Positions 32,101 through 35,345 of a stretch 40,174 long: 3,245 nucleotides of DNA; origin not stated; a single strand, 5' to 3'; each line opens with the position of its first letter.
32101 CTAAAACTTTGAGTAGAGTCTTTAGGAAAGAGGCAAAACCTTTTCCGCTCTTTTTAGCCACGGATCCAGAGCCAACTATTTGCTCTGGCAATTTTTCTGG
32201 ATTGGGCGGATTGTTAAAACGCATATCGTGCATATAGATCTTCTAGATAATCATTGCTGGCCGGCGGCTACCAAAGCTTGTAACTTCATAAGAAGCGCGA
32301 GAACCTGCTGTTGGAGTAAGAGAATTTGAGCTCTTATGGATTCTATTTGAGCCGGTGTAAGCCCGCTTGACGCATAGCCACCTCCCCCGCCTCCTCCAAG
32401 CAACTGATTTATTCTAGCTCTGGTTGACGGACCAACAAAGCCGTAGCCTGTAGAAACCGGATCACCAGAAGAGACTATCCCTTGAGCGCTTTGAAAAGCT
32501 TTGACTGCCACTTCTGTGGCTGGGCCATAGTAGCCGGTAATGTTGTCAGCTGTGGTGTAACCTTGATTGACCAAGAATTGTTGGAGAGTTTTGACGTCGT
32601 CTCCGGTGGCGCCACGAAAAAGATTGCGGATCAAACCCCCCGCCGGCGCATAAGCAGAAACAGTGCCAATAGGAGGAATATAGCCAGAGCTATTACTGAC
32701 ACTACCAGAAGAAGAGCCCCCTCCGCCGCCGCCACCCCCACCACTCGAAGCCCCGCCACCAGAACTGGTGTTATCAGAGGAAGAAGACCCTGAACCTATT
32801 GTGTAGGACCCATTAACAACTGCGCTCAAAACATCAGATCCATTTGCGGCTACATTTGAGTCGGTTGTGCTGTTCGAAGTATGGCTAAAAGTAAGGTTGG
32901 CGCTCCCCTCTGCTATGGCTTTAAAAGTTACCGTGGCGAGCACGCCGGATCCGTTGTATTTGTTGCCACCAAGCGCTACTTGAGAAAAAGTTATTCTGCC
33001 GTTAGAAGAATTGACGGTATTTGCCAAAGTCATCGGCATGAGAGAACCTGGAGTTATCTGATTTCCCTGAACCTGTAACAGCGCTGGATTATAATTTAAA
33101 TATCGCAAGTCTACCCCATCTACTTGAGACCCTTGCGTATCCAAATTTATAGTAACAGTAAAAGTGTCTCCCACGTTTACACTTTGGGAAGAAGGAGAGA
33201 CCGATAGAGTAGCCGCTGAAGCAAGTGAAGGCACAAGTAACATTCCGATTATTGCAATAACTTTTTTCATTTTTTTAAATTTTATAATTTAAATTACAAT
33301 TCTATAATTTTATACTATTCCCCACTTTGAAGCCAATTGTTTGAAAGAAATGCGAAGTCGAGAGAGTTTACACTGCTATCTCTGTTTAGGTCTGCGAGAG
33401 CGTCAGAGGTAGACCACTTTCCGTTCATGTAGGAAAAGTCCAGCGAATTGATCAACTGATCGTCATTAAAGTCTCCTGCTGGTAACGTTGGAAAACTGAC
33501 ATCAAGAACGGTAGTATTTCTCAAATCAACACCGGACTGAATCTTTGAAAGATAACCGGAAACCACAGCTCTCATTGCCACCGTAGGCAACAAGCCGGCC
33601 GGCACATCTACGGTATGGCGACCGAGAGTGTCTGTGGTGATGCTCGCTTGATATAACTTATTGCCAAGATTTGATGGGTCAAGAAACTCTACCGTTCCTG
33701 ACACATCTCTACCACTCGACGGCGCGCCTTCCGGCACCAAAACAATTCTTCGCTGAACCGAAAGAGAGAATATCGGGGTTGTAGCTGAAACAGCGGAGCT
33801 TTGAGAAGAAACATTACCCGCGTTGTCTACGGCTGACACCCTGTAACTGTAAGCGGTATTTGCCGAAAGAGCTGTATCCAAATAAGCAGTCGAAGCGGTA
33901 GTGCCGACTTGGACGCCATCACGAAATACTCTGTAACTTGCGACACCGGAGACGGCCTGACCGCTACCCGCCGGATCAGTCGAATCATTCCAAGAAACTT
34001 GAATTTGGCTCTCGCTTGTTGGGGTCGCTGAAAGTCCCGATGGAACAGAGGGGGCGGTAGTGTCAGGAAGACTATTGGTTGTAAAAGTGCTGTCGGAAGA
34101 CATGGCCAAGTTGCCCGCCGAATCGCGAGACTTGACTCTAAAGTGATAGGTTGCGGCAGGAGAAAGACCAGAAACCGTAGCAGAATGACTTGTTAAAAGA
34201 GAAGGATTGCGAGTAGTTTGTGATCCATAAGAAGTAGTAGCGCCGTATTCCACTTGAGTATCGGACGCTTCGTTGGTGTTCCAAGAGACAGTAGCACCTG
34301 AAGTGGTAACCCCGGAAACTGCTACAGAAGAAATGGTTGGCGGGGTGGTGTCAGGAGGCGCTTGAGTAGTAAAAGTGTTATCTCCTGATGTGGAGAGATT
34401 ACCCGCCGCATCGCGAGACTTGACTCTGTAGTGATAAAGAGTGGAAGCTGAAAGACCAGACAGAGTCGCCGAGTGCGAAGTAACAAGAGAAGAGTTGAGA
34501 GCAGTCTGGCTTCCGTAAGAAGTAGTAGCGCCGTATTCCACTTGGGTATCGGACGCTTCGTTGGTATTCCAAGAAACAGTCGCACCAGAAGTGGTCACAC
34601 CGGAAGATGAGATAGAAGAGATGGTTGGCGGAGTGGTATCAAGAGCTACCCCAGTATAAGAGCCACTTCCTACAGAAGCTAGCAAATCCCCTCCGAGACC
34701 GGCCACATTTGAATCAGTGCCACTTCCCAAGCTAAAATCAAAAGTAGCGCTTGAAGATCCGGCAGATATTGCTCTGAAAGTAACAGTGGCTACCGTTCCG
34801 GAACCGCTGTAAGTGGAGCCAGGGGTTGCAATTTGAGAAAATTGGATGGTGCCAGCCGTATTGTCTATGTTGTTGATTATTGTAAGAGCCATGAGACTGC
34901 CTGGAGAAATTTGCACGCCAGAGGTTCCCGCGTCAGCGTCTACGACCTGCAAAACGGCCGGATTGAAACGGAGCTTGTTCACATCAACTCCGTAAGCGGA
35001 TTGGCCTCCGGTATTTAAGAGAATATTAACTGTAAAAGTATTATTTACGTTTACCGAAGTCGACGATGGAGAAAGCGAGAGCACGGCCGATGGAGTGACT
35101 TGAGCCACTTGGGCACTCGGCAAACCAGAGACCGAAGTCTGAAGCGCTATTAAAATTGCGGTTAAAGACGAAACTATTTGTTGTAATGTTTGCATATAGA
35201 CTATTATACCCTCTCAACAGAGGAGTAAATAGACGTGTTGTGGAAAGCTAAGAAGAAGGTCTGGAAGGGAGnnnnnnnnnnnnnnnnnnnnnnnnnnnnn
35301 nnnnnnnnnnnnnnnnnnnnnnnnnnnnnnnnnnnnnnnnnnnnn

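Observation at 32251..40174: Apparent three-tier cohesin-dockerin cell-surface assembly in a CPR-like genome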

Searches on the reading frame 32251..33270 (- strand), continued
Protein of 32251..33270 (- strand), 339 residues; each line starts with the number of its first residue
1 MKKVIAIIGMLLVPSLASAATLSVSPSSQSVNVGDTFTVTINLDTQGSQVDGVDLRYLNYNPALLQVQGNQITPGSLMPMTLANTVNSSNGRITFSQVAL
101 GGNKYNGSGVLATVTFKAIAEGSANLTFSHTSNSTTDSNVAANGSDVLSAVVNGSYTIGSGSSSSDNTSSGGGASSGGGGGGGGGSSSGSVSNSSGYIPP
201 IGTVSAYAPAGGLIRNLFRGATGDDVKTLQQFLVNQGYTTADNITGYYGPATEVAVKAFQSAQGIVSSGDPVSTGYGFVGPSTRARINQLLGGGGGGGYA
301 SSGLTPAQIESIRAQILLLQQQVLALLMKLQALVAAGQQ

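Call 61: search_protein_families(library=pfam, proteins=[L019:2882-4054:+, L018:843-2027:+, L024:4581-5846:+, L015:7507-8142:+, L012:13118-13825:+, L024:1986-2627:+, L020:686-2044:+, L012:9986-11344:+], max_evalue=0.01)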
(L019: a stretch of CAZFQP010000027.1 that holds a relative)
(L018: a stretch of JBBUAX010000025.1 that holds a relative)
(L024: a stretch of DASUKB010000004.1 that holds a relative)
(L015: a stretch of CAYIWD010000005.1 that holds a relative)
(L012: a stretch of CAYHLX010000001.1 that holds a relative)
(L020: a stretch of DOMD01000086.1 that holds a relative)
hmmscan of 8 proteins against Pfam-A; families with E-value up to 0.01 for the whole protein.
L019:2882-4054:+ (390 aa): 1 family
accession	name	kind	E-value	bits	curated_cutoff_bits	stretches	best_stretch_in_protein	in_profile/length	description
PF00963.24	Cohesin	-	3e-08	34.4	24.1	1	31-151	5-123/139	Cohesin domain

L018:843-2027:+ (395 aa): 3 families
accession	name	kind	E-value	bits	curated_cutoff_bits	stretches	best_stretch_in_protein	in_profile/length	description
PF00963.24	Cohesin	-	3.5e-08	34.2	24.1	1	31-150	6-124/139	Cohesin domain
PF02513.24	Spin-Ssty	-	0.0051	17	25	0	310-331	26-47/50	Spin/Ssty Family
PF09394.16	Inhibitor_I42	-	0.0069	17.1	27.2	0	105-145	36-77/91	Chagasin family peptidase inhibitor I42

L024:4581-5846:+ (421 aa): 1 family
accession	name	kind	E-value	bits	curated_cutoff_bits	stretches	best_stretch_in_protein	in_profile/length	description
PF00963.24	Cohesin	-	2e-08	35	24.1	1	28-148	5-122/139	Cohesin domain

L015:7507-8142:+ (211 aa): 0 families

L012:13118-13825:+ (235 aa): 1 family
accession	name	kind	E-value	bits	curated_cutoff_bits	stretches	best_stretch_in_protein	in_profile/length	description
PF00963.24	Cohesin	-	1.7e-10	41.6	24.1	1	30-157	3-130/139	Cohesin domain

L024:1986-2627:+ (213 aa): 1 family
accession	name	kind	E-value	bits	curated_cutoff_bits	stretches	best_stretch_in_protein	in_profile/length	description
PF00963.24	Cohesin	-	9.6e-09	36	24.1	1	71-192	4-122/139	Cohesin domain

L020:686-2044:+ (452 aa): 4 families
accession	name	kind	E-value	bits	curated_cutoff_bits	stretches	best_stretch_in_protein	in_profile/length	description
PF00041.27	fn3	-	1.7e-15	57.4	25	1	178-257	1-75/84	Fibronectin type III domain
PF00963.24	Cohesin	-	4.5e-07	30.6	24.1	1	29-151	4-124/139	Cohesin domain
PF25788.1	Ig_Rha78A_N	-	8.5e-05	23.2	27.4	1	188-268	15-101/105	Rha78A-like, N-terminal immunoglobulin domain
PF16656.11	Pur_ac_phosph_N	-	0.0017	19.3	30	0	184-252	7-82/93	Purple acid Phosphatase, N-terminal domain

L012:9986-11344:+ (452 aa): 3 families
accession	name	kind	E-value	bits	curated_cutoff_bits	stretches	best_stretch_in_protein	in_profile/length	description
PF01471.23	PG_binding_1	-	5.9e-18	65.3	23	2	387-448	2-54/57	Putative peptidoglycan binding domain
PF00963.24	Cohesin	-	0.00072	20.2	24.1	1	33-152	7-123/139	Cohesin domain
PF13721.11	SecD-TM1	-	0.0094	16.8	30.5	0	5-81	11-87/103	SecD export protein N-terminal TM region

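Call 73: search_protein_representatives(protein=window:32251-33270:-)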
Query: 339 residues. Proteins with E-value up to 0.001 (for the whole library): 13961; up to 1e-10: 3486; up to 1e-30: 237. The best 150 are listed.
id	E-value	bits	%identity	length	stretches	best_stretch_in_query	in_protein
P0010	3.3e-115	401.5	57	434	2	1-292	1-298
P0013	6.9e-107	374.2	60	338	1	1-336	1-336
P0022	1.0e-86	308.0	54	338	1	3-332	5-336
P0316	1.6e-82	294.2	53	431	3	14-159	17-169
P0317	1.3e-80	287.9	46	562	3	5-294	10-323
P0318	2.0e-80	287.3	51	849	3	5-164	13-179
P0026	8.9e-78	278.6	62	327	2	120-292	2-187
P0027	1.9e-76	274.2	50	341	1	1-327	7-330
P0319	4.6e-71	256.5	30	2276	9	17-166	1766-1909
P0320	1.4e-70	254.9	45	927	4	18-163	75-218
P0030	9.6e-70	252.2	55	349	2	1-265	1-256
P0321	1.4e-66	241.8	44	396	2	3-288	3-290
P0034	7.9e-64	232.8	49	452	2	7-290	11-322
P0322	2.0e-61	224.9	44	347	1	9-324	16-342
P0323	2.5e-61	224.5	45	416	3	5-167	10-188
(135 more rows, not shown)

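Call 77: list_cluster_members(proteins=[window:32251-33270:-, window:33315-35195:-])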
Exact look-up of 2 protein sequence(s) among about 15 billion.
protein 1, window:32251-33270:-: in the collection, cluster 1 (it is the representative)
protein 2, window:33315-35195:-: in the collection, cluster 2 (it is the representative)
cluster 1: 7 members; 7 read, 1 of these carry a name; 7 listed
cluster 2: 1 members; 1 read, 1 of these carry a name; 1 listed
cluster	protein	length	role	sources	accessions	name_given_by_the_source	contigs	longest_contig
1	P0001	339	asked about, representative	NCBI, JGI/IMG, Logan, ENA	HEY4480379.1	MAG TPA: cohesin domain-containing protein [Candidatus Paceibacterota bacterium]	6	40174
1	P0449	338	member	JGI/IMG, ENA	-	-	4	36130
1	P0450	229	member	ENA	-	-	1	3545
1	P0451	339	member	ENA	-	-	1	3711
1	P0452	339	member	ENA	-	-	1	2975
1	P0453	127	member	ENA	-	-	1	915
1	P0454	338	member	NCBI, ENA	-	-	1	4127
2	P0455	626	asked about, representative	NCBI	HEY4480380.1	MAG TPA: fibronectin type III domain-containing protein [Candidatus Paceibacterota ...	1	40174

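Call 83: search_protein_families(library=pfam, proteins=[L014:2314-4923:+, L021:6945-8459:+, L021:9411-10367:+, L019:268-912:+, L018:3-806:+], max_evalue=0.001)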
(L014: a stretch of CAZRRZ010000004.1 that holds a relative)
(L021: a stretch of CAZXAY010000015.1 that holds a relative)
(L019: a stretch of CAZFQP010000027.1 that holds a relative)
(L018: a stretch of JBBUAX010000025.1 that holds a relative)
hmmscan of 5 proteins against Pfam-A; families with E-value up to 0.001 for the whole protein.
L014:2314-4923:+ (869 aa): 2 families
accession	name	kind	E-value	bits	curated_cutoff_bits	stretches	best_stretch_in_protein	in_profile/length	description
PF13385.13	Laminin_G_3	-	2.9e-26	92.8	27.6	1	74-240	1-151/151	Concanavalin A-like lectin/glucanases superfamily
PF00404.24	Dockerin_1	-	1.4e-09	38.4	22.9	1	820-865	2-54/57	Dockerin type I domain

L021:6945-8459:+ (504 aa): 1 family
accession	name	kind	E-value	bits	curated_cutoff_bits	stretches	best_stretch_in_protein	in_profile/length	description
PF00404.24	Dockerin_1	-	2e-06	28.3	22.9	1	443-488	1-53/57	Dockerin type I domain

L021:9411-10367:+ (318 aa): 1 family
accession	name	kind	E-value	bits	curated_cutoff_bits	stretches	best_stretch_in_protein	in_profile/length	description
PF00404.24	Dockerin_1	-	1.4e-06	28.9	22.9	1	252-295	2-52/57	Dockerin type I domain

L019:268-912:+ (214 aa): 2 families
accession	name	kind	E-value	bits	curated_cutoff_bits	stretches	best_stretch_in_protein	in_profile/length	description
PF00404.24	Dockerin_1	-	2.7e-14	53.5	22.9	1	159-210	2-57/57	Dockerin type I domain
PF13620.12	CarboxypepD_reg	-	0.00022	22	32.3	1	84-143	15-70/82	Carboxypeptidase regulatory-like domain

L018:3-806:+ (267 aa): 4 families
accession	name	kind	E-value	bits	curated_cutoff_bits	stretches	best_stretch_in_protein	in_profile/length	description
PF17957.7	Big_7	-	1.4e-13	51.7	24.1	1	20-94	1-70/70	Bacterial Ig domain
PF00404.24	Dockerin_1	-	6e-11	42.8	22.9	1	214-261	1-55/57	Dockerin type I domain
PF19077.6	Big_13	-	0.00018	22.3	27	1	81-113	67-100/102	Bacterial Ig-like domain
PF02494.22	HYR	-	0.00071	20.3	21.7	0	84-113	53-81/81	HYR domain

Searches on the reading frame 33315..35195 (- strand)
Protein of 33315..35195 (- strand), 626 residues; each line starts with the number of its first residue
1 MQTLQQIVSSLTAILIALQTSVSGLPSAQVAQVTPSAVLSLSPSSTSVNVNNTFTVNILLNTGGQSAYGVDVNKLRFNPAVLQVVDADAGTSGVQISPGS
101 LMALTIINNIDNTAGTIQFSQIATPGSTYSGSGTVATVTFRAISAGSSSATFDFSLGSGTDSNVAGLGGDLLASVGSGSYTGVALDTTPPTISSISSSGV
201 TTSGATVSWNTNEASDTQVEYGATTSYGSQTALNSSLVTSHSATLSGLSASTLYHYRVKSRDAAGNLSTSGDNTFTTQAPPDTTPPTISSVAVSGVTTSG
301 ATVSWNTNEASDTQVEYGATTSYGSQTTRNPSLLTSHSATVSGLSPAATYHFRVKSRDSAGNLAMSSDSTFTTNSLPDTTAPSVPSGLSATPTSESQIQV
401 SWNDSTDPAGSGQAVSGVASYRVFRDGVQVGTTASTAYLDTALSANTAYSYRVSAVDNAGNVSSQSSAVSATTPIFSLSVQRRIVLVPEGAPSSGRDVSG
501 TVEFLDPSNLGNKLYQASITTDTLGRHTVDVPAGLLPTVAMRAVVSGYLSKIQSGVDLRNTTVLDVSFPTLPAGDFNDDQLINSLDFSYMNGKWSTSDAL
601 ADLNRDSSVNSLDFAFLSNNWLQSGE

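Call 4: search_protein_families(library=pfam, proteins=[window:33315-35195:-], max_evalue=1)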
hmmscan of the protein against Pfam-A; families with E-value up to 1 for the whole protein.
window:33315-35195:- (626 aa): 13 families
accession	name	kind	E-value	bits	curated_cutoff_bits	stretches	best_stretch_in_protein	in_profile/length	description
PF16656.11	Pur_ac_phosph_N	-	4.2e-19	69.3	30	2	194-277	5-93/93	Purple acid Phosphatase, N-terminal domain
PF00041.27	fn3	-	4.4e-18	65.7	25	3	286-370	3-82/84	Fibronectin type III domain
PF00404.24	Dockerin_1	-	1.5e-07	31.9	22.9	1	573-619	1-54/57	Dockerin type I domain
PF00963.24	Cohesin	-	7.2e-07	29.9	24.1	1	42-160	4-122/139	Cohesin domain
PF25059.1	FN3_DSCAM-DSCAML_C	-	1e-06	29.4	39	2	315-374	25-80/89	DSCAM/DSCAML C-terminal Fn3-like domain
PF16655.11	PhoD_N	-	5.9e-06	27.2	30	2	301-359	28-81/90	PhoD-like phosphatase, N-terminal domain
PF16893.11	fn3_2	-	1.5e-05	25.5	27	1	286-363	3-80/89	Fibronectin type III domain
PF18370.7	RGI_lyase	-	5.8e-05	23.8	27.8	1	387-463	9-78/86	Rhamnogalacturonan I lyases beta-sheet domain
PF25788.1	Ig_Rha78A_N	-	0.0002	22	27.4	1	429-473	55-101/105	Rha78A-like, N-terminal immunoglobulin domain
PF19077.6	Big_13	-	0.001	20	27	0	444-467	72-95/102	Bacterial Ig-like domain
PF25523.1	Ig_RIMBP2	-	0.15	12.5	27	1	388-438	9-60/105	RIMBP2-like, immunoglobulin-like domain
PF10179.15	NDNF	-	0.2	12.2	27.3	0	335-370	87-122/127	Neuron-derived neurotrophic factor, first Fn(III) domain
PF02494.22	HYR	-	0.69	10.7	21.7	0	186-218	2-38/81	HYR domain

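Call 21: search_solved_structures(query=window:33315-35195:-, max_evalue=1, show_alignments=0)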
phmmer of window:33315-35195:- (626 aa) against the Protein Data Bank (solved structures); distinct sequences matched with E-value up to 1: 52.
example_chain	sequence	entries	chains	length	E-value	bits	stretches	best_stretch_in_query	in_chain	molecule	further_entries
8pn5_A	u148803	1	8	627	6.7e-15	58.2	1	373-477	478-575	DUF3472 domain-containing protein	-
8pn3_A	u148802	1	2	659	7.1e-15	58.1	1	373-477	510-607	DUF3472 domain-containing protein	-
8pmu_A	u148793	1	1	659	7.1e-15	58.1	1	373-477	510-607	DUF3472 domain-containing protein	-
8g4l_bm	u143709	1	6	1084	1.4e-11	47.3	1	223-460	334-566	Titin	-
8q6t_I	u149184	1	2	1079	2.8e-10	42.9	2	329-460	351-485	Titin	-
4yh7_A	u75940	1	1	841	3.3e-07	32.8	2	334-473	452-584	Receptor-type tyrosine-protein phosphatase delta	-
1k85_A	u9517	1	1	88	1.2e-06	30.9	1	381-472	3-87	CHITINASE A1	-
5e52_A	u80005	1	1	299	1.2e-06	30.9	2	291-461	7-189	Contactin-5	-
7ndg_B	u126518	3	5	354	2.3e-05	26.7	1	285-492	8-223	Neogenin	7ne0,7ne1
7mrn_A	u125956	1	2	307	3.9e-05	25.9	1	280-461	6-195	Contactin-5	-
4pln_C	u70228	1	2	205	5.5e-05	25.5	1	285-458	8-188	Neogenin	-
5e53_A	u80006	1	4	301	0.00034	22.8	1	275-461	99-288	Contactin-1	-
4plo_B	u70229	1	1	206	0.00053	22.2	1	317-473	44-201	Netrin receptor DCC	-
5i99_A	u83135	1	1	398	0.0014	20.8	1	287-424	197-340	Contactin-3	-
7mrk_B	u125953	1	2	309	0.0018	20.4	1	285-461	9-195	Contactin-4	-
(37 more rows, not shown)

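Call 33: search_protein_families(library=ncbifam, proteins=[window:33315-35195:-], max_evalue=0.1)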
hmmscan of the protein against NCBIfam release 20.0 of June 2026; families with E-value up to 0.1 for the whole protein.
window:33315-35195:- (626 aa): 4 families
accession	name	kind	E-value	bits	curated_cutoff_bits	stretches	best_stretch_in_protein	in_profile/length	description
NF041611.1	exoglucan_CbhB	equivalog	2.3e-30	105.4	1950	1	277-473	697-886/997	exoglucanase CbhB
NF045522.1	MXAN_2561_fam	equivalog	7.5e-10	38.8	150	3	107-271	91-251/304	MXAN_2561 family MXYO-CTERM-anchored protein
NF047446.1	barrel_OmpL47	domain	0.0043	17.5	40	1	434-468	29-64/68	OmpL47-type beta-barrel domain-containing protein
NF041540.1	dockerin_GC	domain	0.024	15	29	1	575-621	11-63/67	GC-type dockerin domain-anchored protein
